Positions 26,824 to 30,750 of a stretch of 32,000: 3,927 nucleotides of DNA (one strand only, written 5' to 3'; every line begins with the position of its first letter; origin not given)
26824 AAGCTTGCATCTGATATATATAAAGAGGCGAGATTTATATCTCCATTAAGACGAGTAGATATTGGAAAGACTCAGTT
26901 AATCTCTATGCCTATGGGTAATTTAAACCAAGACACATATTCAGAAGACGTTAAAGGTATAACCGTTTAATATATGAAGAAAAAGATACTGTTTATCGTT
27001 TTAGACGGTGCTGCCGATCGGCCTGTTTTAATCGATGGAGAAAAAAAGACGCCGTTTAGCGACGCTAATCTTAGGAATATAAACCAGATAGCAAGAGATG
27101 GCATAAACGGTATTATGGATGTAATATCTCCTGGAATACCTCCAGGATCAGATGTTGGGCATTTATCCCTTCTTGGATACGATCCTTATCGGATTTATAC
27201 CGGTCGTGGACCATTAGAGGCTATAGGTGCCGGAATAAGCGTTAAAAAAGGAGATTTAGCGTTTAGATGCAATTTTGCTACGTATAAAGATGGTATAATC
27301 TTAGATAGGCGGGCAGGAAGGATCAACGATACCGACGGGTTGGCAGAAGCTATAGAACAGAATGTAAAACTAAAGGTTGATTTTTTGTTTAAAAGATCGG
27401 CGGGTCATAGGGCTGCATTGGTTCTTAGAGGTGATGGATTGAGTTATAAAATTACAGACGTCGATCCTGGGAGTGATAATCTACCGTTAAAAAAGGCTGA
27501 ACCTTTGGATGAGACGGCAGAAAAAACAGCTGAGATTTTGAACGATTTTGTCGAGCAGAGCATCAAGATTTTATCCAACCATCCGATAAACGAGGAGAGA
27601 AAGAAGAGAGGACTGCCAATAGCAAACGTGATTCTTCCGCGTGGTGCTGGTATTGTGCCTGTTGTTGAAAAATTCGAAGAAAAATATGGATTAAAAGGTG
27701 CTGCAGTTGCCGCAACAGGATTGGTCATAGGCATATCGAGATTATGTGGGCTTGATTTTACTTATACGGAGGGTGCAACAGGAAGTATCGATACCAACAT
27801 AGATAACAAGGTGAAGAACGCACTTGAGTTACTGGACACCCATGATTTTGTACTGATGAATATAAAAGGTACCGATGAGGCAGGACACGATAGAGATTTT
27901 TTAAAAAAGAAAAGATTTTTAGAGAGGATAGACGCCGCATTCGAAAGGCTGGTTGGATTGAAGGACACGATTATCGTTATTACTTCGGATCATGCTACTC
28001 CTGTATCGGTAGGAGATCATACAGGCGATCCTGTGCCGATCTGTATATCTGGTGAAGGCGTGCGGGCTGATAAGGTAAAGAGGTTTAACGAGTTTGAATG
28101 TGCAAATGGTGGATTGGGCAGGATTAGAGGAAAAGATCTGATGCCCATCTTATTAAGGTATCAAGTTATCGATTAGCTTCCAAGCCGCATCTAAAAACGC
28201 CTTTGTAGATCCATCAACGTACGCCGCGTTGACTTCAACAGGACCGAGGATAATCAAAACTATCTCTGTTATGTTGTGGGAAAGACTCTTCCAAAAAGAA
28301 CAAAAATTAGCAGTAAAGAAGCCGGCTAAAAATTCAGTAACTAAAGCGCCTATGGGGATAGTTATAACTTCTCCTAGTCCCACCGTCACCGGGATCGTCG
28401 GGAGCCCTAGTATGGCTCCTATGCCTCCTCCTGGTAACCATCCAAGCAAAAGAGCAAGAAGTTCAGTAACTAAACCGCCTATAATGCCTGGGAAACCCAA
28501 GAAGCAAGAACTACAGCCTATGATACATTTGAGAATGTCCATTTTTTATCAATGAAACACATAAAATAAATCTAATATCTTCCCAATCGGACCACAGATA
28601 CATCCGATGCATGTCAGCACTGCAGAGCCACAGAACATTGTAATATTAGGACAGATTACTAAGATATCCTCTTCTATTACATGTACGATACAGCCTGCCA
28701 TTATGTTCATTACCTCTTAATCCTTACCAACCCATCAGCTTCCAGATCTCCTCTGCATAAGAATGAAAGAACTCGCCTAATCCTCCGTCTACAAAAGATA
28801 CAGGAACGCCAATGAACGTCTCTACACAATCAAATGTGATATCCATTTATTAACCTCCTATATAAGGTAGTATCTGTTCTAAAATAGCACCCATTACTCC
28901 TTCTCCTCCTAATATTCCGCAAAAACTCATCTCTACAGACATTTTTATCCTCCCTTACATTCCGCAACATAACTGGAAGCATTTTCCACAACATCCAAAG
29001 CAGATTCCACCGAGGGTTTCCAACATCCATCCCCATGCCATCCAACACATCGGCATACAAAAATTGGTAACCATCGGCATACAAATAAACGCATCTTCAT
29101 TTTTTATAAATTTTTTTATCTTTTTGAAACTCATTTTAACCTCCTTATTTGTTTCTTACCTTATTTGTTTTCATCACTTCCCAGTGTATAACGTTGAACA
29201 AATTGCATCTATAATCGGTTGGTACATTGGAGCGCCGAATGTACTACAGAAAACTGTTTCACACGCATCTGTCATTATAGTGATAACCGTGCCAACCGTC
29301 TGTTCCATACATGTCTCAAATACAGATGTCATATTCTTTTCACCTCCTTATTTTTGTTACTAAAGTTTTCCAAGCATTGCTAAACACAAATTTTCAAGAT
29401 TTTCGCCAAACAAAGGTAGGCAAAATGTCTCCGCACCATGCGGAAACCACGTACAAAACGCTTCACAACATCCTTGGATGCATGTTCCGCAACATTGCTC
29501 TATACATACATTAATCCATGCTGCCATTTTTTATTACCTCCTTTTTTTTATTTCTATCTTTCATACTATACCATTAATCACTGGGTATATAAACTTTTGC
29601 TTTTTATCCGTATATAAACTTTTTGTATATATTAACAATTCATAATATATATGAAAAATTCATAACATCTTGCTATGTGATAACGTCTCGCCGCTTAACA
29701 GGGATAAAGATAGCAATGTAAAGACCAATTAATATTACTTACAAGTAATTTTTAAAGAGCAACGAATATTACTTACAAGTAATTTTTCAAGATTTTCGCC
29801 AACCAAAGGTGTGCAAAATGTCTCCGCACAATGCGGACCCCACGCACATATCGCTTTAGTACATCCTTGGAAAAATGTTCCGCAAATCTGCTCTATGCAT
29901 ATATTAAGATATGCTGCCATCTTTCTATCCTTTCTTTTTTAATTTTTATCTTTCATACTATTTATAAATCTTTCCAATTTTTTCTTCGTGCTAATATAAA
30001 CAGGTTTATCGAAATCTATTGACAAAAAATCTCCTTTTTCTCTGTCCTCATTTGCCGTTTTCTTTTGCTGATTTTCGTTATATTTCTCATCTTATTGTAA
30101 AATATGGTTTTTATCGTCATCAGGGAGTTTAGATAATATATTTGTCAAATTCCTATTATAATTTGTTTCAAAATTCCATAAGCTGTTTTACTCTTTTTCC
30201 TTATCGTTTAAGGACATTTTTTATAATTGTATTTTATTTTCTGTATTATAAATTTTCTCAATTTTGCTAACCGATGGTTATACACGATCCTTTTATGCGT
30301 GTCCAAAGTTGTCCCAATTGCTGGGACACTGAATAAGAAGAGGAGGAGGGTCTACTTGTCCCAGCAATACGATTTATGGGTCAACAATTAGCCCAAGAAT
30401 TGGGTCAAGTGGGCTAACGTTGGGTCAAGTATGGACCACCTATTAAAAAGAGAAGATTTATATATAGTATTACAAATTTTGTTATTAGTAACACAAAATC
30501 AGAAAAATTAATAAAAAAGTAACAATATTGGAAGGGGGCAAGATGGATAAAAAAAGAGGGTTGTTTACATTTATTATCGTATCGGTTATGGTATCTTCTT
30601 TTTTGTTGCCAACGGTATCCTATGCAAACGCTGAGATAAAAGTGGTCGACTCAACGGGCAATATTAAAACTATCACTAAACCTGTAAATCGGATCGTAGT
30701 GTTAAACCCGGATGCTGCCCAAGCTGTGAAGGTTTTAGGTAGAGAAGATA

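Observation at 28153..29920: Hidden array of SD-led small ORFs encoding a diverged family of Cys-rich hydrophobic peptides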

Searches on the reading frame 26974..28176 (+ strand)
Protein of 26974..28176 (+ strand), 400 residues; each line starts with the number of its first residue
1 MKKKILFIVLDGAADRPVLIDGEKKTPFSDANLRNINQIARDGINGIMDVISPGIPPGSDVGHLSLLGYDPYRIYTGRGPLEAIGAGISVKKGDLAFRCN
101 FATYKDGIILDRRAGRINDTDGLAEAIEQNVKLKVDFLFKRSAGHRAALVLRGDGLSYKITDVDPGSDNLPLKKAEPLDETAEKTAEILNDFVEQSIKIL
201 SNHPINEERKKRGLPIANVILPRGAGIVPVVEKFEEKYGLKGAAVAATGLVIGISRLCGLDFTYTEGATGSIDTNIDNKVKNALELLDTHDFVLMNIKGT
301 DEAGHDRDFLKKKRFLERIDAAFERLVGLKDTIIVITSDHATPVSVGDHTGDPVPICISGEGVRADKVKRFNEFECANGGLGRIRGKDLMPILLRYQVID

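Call 14: find_related_loci(query=window:26974-28176:+, collection=genome_contigs, flank=6000)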
Query window:26974-28176:+ (400 aa) in genome_contigs; peptide patterns used: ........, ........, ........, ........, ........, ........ (x = any residue, [..] = any of these).
599 stretches matched a pattern (row limit reached: there are more); 1 encode a relative of the query (tblastn E <= 1e-3); 1 distinct loci.
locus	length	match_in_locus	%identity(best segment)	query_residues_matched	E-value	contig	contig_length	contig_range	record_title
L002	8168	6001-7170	69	4-393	0e+0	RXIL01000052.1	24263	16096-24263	MAG: Candidatus Methanolliviera hydrocarbonicum isolate NM1b JGI24025J20009_10000808, whole genome shotgun sequence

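Call 61: find_related_loci(query=window:26974-28176:+, collection=metagenome_contigs, flank=7000)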
Query window:26974-28176:+ (400 aa) in metagenome_contigs; peptide patterns used: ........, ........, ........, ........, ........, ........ (x = any residue, [..] = any of these).
600 stretches matched a pattern, but none encodes a relative of the query by tblastn (E <= 1e-3).

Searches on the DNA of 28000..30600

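Call 85: search_rna_families(source=window, start=28000, end=30600, threshold=evalue, max_evalue=1)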
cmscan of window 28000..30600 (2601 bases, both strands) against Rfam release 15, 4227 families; matches with E-value up to 1: 0.
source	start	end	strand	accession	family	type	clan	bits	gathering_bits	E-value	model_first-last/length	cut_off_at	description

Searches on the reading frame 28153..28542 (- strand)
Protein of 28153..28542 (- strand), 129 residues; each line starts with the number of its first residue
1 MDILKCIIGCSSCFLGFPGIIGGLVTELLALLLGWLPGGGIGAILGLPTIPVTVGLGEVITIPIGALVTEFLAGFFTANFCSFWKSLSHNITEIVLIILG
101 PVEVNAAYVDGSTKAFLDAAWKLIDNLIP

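Call 5: search_protein_families(library=pfam, max_evalue=1, proteins=[window:28156-28542:-])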
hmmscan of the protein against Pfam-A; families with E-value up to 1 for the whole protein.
seq(129 aa): 0 families

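Call 6: search_protein_families(library=ncbifam, max_evalue=1, proteins=[window:28156-28542:-])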
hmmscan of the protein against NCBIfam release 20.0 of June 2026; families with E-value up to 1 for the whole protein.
seq(129 aa): 0 families

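Call 7: find_encoding_contigs(protein=window:28153-28542:-, flank=10000, max_places=10)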
Protein window:28153-28542:- (129 aa): no gene with exactly this product is on record in the collection.

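Call 8: find_homologous_proteins(query=window:28156-28542:-, max_evalue=0.01)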
Query seq(129 aa) (129 aa): 1 proteins with E <= 0.01 among 87 candidates.
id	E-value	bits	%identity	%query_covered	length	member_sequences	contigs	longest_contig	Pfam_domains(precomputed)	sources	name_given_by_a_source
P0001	8.2e-66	238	100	89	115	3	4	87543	-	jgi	-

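Call 9: find_encoding_contigs(protein=P0001, flank=10000, max_places=10)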
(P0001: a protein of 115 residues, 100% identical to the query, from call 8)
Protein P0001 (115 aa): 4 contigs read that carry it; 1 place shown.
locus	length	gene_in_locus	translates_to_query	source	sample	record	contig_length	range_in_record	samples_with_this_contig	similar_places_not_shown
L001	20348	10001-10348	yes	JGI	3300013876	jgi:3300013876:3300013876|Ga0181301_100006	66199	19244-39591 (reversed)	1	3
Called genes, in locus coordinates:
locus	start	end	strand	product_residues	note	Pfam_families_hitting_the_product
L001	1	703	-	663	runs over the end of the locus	PF01078:Mg_chelatase (weak), PF07728:AAA_5 (weak), PF17863:AAA_lid_2, PF26791:AAPxQ, PF00092:VWA, PF13519:VWA_2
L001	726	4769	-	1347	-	PF02514:CobN-Mg_chel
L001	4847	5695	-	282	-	PF02463:SMC_N (faint), PF13476:AAA_23 (weak), PF00005:ABC_tran, PF13175:AAA_15 (faint), PF13304:AAA_21 (weak)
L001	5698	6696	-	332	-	PF01032:FecCD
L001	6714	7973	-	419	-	PF01497:Peripla_BP_2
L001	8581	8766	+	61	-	-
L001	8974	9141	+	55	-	-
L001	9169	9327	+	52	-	-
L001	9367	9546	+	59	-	-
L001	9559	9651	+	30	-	-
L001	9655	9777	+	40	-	-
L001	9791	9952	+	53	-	-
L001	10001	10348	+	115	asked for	-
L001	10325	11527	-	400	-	PF01676:Metalloenzyme, PF10143:PhosphMutase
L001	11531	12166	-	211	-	PF01015:Ribosomal_S3Ae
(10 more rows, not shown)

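Call 17: list_cluster_members(proteins=[P0001, P0002, P0003, P0004, window:28958-29134:-, window:28853-28942:-, window:28727-28846:-, window:28552-28710:-])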
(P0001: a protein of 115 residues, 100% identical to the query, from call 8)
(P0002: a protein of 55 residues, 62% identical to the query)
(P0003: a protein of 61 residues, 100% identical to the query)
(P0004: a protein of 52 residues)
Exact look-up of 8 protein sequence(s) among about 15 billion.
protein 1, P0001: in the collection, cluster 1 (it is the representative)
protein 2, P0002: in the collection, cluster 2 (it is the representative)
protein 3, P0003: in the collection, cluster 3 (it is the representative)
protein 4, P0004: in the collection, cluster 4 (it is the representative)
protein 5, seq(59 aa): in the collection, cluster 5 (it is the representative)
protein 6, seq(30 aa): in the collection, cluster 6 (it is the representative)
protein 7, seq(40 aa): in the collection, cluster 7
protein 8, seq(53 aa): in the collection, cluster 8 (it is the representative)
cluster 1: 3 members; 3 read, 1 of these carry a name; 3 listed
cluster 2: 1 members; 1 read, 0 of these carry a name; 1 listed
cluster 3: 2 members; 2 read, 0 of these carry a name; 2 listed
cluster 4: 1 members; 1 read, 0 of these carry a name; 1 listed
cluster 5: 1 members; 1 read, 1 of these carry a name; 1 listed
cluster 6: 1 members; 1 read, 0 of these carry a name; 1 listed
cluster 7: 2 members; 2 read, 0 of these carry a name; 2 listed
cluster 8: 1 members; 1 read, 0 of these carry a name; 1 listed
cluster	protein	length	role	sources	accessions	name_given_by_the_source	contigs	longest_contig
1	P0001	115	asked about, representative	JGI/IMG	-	-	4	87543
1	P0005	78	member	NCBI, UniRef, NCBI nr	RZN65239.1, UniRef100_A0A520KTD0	MAG: hypothetical protein EF806_01600 [Candidatus Methanoliparum thermophilum] | Uncharacterized protein n=1 Tax=Methanoliparum thermophilum TaxID=2491083 ...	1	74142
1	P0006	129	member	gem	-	-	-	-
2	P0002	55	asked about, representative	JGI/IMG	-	-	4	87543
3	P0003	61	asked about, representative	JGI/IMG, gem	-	-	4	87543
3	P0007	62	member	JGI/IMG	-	-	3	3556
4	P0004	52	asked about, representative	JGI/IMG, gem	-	-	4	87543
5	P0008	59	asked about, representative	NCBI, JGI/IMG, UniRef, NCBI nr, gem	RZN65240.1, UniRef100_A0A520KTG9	MAG: hypothetical protein EF806_01605 [Candidatus Methanoliparum thermophilum] | Uncharacterized protein n=1 Tax=Methanoliparum thermophilum TaxID=2491083 ...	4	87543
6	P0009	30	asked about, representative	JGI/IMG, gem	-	-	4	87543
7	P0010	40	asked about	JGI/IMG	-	-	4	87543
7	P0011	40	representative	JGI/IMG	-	-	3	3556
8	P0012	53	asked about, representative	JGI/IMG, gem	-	-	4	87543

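Call 19: find_encoding_contigs(protein=P0011, flank=5000, max_places=10)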
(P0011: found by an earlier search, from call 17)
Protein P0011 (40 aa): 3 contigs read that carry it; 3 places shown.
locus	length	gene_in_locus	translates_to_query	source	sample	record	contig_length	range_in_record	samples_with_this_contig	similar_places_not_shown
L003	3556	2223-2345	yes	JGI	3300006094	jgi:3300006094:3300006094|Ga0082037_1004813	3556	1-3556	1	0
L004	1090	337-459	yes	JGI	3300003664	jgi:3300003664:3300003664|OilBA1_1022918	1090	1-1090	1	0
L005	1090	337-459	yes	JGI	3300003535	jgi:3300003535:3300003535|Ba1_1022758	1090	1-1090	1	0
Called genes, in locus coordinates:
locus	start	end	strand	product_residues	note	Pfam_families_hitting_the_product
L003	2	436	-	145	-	?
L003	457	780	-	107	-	-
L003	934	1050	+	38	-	-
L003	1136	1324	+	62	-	-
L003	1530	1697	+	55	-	-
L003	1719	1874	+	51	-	-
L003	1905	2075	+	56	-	-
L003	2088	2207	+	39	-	-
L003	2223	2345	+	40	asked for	-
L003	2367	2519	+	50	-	-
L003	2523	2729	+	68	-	-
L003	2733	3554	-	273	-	?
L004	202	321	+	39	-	-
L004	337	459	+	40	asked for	-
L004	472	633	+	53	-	-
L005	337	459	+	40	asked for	-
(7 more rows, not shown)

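Call 69: search_protein_families(library=phrogs, max_evalue=0.1, proteins=[window:28156-28542:-])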
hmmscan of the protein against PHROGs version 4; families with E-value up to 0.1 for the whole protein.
seq(129 aa): 0 families

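Call 110: search_protein_families(library=padloc, max_evalue=0.1, proteins=[window:28153-28542:-])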
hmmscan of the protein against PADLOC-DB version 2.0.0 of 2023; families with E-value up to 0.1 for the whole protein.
window:28153-28542:- (129 aa): 0 families

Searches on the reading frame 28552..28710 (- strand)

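Call 5: search_protein_families(library=pfam, max_evalue=1, proteins=[window:28552-28710:-])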
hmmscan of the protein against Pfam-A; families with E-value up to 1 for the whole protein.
seq(53 aa): 1 family
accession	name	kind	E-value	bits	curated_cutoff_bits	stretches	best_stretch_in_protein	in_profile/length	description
PF05566.18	Pox_vIL-18BP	-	0.063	13.9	22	1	3-38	9-43/126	Orthopoxvirus interleukin 18 binding protein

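Call 6: search_protein_families(library=ncbifam, max_evalue=1, proteins=[window:28552-28710:-])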
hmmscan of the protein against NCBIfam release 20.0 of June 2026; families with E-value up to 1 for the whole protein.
seq(53 aa): 0 families

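Call 69: search_protein_families(library=phrogs, max_evalue=0.1, proteins=[window:28552-28710:-])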
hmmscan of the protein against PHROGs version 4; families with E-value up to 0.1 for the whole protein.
seq(53 aa): 0 families

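Call 110: search_protein_families(library=padloc, max_evalue=0.1, proteins=[window:28552-28710:-])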
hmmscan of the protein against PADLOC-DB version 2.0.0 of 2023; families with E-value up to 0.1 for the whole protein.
seq(53 aa): 0 families
